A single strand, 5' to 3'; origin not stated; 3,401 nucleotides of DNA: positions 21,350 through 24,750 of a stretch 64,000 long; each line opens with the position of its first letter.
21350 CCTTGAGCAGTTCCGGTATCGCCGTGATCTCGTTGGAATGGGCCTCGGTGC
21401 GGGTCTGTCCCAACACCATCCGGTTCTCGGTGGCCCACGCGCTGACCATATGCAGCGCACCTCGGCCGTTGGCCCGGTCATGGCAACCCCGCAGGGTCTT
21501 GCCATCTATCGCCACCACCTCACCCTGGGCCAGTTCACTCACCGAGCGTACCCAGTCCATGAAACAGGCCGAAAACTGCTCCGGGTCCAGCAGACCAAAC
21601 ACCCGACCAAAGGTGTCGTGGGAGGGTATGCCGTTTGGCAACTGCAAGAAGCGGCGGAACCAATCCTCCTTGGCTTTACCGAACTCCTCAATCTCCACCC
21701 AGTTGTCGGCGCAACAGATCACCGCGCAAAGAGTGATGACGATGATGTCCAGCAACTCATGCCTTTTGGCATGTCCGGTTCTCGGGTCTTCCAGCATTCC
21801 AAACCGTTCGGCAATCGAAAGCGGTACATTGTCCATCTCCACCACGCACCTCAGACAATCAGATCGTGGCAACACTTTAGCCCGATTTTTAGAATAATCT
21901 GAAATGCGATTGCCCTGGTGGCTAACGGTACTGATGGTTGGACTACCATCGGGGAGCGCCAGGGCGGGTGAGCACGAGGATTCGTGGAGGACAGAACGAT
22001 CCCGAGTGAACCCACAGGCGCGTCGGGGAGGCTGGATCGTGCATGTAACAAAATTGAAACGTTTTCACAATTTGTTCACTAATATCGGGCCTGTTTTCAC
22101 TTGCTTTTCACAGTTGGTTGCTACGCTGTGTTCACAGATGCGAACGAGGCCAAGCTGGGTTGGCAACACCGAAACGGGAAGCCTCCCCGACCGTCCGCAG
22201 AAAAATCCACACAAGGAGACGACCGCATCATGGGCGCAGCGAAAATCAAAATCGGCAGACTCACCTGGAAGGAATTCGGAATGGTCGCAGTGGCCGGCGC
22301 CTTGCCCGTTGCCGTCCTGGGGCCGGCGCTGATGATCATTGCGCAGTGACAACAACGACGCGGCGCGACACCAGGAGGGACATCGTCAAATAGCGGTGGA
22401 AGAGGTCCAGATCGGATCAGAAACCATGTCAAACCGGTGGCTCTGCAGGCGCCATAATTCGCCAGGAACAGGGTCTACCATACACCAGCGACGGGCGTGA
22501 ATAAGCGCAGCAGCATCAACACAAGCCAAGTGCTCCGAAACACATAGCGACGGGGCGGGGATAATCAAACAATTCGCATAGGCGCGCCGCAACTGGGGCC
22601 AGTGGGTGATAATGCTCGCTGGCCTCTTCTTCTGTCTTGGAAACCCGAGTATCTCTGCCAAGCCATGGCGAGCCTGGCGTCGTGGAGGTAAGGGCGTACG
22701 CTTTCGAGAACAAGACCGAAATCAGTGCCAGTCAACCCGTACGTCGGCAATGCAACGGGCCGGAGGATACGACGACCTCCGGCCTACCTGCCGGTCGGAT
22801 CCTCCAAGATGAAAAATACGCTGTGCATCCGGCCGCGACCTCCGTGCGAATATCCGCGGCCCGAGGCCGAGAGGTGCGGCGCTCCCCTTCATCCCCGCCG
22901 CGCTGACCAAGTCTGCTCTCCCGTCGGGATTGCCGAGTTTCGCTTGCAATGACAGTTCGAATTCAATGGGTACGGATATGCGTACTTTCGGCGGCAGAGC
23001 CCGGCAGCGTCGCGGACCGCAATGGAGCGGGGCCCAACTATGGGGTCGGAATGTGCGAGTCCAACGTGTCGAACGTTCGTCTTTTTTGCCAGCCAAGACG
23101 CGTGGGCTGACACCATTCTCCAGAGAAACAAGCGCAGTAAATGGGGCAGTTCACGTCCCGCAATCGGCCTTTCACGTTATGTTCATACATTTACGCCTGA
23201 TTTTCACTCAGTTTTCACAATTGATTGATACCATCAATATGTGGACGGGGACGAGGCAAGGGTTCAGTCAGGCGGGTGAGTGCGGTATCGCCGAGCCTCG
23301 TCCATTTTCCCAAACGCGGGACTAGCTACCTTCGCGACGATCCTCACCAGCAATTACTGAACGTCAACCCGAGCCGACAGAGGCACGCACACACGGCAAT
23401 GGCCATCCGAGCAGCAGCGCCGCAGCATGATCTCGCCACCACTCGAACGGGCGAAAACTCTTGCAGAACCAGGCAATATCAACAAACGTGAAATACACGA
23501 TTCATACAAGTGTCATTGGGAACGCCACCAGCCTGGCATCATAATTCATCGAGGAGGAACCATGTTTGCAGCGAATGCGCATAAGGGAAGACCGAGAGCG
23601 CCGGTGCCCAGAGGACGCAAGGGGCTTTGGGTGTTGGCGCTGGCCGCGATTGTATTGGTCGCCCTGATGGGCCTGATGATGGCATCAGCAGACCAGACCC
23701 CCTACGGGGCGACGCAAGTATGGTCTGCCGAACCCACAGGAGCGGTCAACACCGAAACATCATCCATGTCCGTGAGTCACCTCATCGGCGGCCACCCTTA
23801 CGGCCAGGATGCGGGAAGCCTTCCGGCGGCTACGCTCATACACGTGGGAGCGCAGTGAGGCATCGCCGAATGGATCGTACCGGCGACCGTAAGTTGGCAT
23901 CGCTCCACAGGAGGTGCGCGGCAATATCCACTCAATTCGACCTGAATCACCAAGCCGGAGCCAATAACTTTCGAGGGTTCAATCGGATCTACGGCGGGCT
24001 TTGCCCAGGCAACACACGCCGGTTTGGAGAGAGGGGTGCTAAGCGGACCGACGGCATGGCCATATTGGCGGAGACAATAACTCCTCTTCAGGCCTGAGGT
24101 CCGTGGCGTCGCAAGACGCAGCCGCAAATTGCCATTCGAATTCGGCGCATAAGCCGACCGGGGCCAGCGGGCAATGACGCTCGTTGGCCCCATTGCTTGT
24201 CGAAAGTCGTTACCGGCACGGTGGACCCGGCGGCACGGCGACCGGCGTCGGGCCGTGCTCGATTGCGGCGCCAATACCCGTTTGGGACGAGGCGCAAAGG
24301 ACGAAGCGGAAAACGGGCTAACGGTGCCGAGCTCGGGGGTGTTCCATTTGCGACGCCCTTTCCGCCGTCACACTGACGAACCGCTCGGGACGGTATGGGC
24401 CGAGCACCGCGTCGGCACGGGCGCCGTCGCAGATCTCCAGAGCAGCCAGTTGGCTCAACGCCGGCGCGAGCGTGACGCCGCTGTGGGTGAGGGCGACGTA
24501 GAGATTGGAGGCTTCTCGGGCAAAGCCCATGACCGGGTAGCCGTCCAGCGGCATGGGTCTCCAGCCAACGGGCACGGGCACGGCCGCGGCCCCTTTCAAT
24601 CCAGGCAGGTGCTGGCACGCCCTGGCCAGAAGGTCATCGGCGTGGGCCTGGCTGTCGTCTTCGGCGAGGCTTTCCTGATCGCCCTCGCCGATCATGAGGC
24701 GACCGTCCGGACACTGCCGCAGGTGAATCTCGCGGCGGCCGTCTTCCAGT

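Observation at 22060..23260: Duplicated ~95-bp module built from helically phased TTCAC(A/T) direct repeats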

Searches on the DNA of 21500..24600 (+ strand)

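Call 6: search_rna_families(source=window, start=21500, end=24600, threshold=evalue, max_evalue=1)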
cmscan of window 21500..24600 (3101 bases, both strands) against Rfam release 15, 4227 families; matches with E-value up to 1: 0.
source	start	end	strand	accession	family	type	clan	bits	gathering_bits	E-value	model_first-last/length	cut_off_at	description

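Call 73: search_rna_families(sources=[L005, L006, L007, L008, L010, L011, L012, L013, L014], threshold=gathering)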
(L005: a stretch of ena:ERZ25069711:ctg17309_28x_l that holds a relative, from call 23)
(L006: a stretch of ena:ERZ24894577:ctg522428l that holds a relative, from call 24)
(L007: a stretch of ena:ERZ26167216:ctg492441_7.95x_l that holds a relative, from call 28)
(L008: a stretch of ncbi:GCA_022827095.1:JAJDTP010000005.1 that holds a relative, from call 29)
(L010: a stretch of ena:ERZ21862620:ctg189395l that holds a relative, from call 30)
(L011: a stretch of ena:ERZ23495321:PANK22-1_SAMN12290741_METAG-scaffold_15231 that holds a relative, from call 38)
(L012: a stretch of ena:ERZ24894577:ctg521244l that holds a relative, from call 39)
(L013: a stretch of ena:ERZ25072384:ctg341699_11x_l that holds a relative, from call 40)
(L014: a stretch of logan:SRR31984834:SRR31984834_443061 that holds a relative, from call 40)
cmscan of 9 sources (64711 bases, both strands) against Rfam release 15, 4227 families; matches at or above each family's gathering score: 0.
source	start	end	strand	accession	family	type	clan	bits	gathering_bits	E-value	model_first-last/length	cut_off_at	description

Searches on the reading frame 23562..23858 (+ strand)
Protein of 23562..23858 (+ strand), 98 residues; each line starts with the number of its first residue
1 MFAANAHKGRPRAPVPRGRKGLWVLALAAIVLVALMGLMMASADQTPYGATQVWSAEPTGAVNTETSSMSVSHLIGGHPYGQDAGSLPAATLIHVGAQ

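Call 12: search_protein_families(library=pfam, proteins=[window:23562-23855:+], max_evalue=0.01)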
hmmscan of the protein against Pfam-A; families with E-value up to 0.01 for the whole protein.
window:23562-23855:+ (98 aa): 0 families

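Call 17: find_encoding_contigs(protein=window:23562-23858:+, flank=10000, max_places=6)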
Protein window:23562-23858:+ (98 aa): no gene with exactly this product is on record in the collection.

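Call 20: find_homologous_proteins(query=window:23562-23855:+, max_evalue=0.01)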
Query window:23562-23855:+ (98 aa): 26 proteins with E <= 0.01 among 45 candidates.
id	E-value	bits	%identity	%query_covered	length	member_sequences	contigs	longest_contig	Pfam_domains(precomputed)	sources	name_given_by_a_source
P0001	6.2e-57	208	100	100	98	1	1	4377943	-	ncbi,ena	-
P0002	7.3e-34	134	65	100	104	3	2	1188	-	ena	-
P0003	1.8e-33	132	65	100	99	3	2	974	-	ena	-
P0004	3.6e-33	131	64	100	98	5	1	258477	-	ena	-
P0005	1.9e-32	129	69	100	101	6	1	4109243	-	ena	-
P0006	1.3e-31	127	66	100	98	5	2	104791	-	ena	-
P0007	1.6e-31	126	65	100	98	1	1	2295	-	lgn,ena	-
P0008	2.2e-31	126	64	100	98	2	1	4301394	-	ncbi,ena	-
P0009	7.8e-31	124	65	100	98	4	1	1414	-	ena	-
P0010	7.8e-31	124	65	100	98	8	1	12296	-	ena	-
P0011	2.8e-30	122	71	89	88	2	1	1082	-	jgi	jgi:hypothetical protein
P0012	4.6e-30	122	61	100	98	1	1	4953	-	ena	-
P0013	1.4e-29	120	63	100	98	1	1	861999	-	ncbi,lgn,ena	-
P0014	3.4e-29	119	62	100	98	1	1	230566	-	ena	-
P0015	4.0e-29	119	64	94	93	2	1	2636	-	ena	-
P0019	1.4e-28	117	63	100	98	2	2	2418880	-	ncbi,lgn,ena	-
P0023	5.0e-26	109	58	100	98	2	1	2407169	-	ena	-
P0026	1.5e-16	78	50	84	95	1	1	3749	-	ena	-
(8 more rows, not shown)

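Call 22: find_encoding_contigs(protein=P0001, flank=3000, max_places=3)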
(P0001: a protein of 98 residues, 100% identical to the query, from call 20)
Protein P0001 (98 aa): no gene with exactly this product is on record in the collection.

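Call 23: find_encoding_contigs(protein=P0005, flank=4000, max_places=3)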
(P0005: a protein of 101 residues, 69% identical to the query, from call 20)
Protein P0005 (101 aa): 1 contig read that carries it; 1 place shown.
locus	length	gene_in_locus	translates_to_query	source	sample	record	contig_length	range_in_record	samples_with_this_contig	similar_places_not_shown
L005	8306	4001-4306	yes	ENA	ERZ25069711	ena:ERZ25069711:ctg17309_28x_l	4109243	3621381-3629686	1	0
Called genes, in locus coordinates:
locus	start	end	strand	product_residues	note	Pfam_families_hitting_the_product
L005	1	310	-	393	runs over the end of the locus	PF02803:Thiolase_C (faint), PF22691:Thiolase_C_1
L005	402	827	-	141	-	PF14384:BrnA_antitoxin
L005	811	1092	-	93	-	PF04365:BrnT_toxin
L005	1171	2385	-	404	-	PF02515:CoA_transf_3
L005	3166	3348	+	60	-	-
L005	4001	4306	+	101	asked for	-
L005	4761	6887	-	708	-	PF00004:AAA (faint), PF07728:AAA_5, PF07992:Pyr_redox_2 (faint), PF01266:DAO, PF03486:HI0933_like (faint), PF13450:NAD_binding_8 (weak)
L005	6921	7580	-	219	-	PF01725:Ham1p_like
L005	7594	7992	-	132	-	PF22091:DUF6941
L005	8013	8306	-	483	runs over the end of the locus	PF07690:MFS_1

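Call 24: find_encoding_contigs(protein=P0008, flank=4000, max_places=3)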
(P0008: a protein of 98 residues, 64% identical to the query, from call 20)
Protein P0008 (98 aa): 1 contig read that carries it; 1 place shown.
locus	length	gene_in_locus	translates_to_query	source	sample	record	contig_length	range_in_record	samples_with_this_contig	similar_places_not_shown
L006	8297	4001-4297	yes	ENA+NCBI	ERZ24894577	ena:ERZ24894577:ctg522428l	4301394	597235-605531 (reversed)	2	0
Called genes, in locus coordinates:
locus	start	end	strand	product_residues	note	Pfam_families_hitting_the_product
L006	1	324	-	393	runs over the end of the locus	PF02803:Thiolase_C (faint), PF22691:Thiolase_C_1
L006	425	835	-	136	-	PF14384:BrnA_antitoxin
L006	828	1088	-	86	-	PF04365:BrnT_toxin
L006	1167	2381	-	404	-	PF02515:CoA_transf_3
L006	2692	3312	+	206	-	-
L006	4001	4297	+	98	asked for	-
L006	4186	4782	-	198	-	-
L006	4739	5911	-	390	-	PF01266:DAO, PF07992:Pyr_redox_2 (faint), PF13450:NAD_binding_8 (weak)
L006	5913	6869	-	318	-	PF00004:AAA (faint), PF07726:AAA_3 (faint), PF07728:AAA_5, PF13401:AAA_22 (faint)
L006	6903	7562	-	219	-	PF01725:Ham1p_like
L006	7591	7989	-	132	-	PF22091:DUF6941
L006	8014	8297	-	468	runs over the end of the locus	PF07690:MFS_1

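Call 28: find_encoding_contigs(protein=P0004, flank=4000, max_places=3)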
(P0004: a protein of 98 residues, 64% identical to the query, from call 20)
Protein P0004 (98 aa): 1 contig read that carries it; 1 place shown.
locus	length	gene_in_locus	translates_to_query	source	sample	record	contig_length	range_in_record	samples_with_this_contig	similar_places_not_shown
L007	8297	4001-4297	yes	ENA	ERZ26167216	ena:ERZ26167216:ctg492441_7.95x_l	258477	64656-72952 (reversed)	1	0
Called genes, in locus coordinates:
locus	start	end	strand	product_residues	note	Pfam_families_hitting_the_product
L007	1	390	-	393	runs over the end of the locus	PF22691:Thiolase_C_1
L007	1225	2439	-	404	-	PF02515:CoA_transf_3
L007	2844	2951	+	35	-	-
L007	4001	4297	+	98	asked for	-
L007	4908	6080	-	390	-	PF00890:FAD_binding_2 (weak), PF01266:DAO, PF03486:HI0933_like (faint), PF07992:Pyr_redox_2 (faint), PF13450:NAD_binding_8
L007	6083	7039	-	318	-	PF13191:AAA_16 (faint), PF00004:AAA (weak), PF07726:AAA_3 (faint), PF07728:AAA_5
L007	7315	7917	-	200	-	PF01725:Ham1p_like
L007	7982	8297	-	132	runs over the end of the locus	PF22091:DUF6941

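Call 29: find_encoding_contigs(protein=P0013, flank=4000, max_places=3)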
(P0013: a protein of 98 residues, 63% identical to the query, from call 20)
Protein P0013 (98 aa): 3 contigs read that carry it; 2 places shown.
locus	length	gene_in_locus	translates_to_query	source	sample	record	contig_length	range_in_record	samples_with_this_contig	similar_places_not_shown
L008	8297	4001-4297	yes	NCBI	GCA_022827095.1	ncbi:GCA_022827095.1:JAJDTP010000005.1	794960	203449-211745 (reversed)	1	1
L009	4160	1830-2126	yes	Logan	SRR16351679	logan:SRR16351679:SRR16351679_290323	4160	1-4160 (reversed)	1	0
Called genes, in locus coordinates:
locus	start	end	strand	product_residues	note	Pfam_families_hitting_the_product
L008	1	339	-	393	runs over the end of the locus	PF22691:Thiolase_C_1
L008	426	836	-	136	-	PF14384:BrnA_antitoxin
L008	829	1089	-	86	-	PF04365:BrnT_toxin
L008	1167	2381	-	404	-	PF02515:CoA_transf_3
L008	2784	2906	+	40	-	-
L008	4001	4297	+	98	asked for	-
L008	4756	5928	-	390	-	PF00890:FAD_binding_2 (weak), PF01266:DAO, PF03486:HI0933_like (faint), PF13450:NAD_binding_8 (weak)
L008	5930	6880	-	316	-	PF13191:AAA_16 (faint), PF00004:AAA (weak), PF07726:AAA_3 (faint), PF07728:AAA_5, PF13401:AAA_22 (weak)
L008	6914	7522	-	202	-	PF01725:Ham1p_like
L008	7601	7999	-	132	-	PF22091:DUF6941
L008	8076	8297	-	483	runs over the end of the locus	PF07690:MFS_1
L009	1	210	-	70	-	?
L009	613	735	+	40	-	-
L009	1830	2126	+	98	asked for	-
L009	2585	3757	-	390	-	PF00890:FAD_binding_2 (weak), PF01266:DAO, PF03486:HI0933_like (faint), PF13450:NAD_binding_8 (weak)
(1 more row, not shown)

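Call 30: find_encoding_contigs(protein=P0023, flank=4000, max_places=3)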
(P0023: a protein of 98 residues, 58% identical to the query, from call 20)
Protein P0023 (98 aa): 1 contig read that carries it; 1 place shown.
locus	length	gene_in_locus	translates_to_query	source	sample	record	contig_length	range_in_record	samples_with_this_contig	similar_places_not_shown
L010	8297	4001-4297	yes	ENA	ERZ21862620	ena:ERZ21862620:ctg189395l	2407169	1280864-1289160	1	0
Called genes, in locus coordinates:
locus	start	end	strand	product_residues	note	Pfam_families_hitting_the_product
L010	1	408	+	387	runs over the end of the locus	PF14072:DndB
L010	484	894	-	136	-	PF14384:BrnA_antitoxin (weak)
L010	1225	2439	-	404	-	PF02515:CoA_transf_3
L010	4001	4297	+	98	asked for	-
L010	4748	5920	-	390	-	PF00890:FAD_binding_2 (faint), PF01266:DAO, PF02737:3HCDH_N (faint), PF03486:HI0933_like (faint), PF07992:Pyr_redox_2 (faint), PF13450:NAD_binding_8 (weak), PF13738:Pyr_redox_3 (faint)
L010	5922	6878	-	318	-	PF00004:AAA (weak), PF07726:AAA_3 (faint), PF07728:AAA_5, PF13401:AAA_22 (faint)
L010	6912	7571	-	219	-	PF01725:Ham1p_like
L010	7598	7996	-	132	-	PF22091:DUF6941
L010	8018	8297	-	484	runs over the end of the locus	PF07690:MFS_1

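Call 38: find_encoding_contigs(protein=P0026, flank=4000, max_places=3)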
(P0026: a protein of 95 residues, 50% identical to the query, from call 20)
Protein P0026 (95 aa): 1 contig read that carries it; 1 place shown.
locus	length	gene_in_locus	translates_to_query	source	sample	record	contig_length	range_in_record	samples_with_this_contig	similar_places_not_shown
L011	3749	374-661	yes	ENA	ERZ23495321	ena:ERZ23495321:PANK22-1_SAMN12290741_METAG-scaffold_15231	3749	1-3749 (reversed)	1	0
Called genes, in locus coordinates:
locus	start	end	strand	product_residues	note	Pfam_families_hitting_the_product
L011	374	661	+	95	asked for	-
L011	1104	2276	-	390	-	PF00890:FAD_binding_2 (weak), PF01266:DAO, PF03486:HI0933_like (faint), PF07992:Pyr_redox_2 (faint), PF13450:NAD_binding_8 (weak)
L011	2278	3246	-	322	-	PF13191:AAA_16 (weak), PF13401:AAA_22 (weak), PF00004:AAA (weak), PF07726:AAA_3 (faint), PF07728:AAA_5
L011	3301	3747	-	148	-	?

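Call 39: find_encoding_contigs(protein=P0014, flank=4000, max_places=3)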
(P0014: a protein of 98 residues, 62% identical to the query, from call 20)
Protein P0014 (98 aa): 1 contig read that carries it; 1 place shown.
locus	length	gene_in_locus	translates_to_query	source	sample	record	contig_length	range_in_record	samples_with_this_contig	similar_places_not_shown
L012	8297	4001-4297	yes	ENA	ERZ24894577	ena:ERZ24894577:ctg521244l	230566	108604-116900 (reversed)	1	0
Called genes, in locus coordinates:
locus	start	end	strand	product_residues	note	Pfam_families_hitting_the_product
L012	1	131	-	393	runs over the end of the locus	PF22691:Thiolase_C_1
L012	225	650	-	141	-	PF14384:BrnA_antitoxin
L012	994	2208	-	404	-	PF02515:CoA_transf_3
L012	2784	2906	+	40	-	-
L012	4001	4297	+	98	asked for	-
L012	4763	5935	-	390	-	PF00890:FAD_binding_2 (weak), PF01266:DAO, PF03486:HI0933_like (faint), PF07992:Pyr_redox_2 (faint), PF13450:NAD_binding_8 (weak)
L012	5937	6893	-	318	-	PF13191:AAA_16 (faint), PF00004:AAA (weak), PF07726:AAA_3 (faint), PF07728:AAA_5, PF13401:AAA_22 (faint)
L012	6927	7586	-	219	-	PF01725:Ham1p_like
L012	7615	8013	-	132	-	PF22091:DUF6941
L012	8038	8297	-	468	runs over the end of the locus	PF07690:MFS_1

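Call 40: find_encoding_contigs(protein=P0019, flank=4000, max_places=3)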
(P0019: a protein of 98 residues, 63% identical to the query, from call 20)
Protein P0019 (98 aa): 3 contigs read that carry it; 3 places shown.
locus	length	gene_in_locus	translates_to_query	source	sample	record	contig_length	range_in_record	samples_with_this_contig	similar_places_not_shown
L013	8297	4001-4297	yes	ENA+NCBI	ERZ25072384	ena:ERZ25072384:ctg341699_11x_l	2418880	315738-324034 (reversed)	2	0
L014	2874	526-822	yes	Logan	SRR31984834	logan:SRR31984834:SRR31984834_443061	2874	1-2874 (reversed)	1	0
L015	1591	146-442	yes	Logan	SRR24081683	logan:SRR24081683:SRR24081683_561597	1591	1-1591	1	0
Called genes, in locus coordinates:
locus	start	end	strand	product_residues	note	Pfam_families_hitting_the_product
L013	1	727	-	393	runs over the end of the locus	PF22691:Thiolase_C_1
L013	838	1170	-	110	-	PF14384:BrnA_antitoxin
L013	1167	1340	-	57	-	-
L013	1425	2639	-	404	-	PF02515:CoA_transf_3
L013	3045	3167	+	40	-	-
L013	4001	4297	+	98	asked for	-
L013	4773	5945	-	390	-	PF00890:FAD_binding_2 (weak), PF01266:DAO, PF03486:HI0933_like (faint), PF07992:Pyr_redox_2 (faint), PF13450:NAD_binding_8 (weak)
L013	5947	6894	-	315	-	PF13191:AAA_16 (weak), PF00004:AAA (weak), PF07726:AAA_3 (faint), PF07728:AAA_5, PF13401:AAA_22 (faint)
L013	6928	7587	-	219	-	PF01725:Ham1p_like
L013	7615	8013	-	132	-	PF22091:DUF6941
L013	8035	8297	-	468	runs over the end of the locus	PF07690:MFS_1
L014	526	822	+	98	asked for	-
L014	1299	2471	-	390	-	PF00890:FAD_binding_2 (weak), PF01266:DAO, PF03486:HI0933_like (faint), PF07992:Pyr_redox_2 (faint), PF13450:NAD_binding_8 (weak)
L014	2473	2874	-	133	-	?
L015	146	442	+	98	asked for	-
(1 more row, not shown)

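Call 51: search_protein_families(library=ncbifam, proteins=[window:23562-23855:+], max_evalue=1)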
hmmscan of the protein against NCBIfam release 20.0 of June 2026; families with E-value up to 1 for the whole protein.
window:23562-23855:+ (98 aa): 2 families
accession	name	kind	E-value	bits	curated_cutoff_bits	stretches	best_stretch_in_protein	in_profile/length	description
NF052375.1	antisigma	equivalog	0.0045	17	100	1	11-67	73-133/217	anti-sigma factor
NF038083.1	CU044_5270_fam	subfamily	0.017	14.9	100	1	7-52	19-63/284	CU044_5270 family protein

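Call 59: predict_structure(alignment_id=A3)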
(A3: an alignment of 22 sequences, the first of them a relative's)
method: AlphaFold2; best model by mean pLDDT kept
length: 98 residues; sequences in the alignment: 22
mean_pLDDT: 58.1   pTM: 0.28
mean pLDDT of the five models: 58.1, 56.7, 56.3, 56.1, 55.4
residues with pLDDT >= 90: 10; 70-90: 12; 50-70: 38; < 50: 38
segments of 3 or more residues with pLDDT < 50: 57-78, 80-86, 94-98
pLDDT, mean of each block of 10 residues (from residue 1): 54 63 87 89 59 50 41 41 47 47
secondary structure, 60 per line:
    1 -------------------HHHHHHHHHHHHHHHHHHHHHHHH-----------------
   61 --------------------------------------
elements in order: H20-43
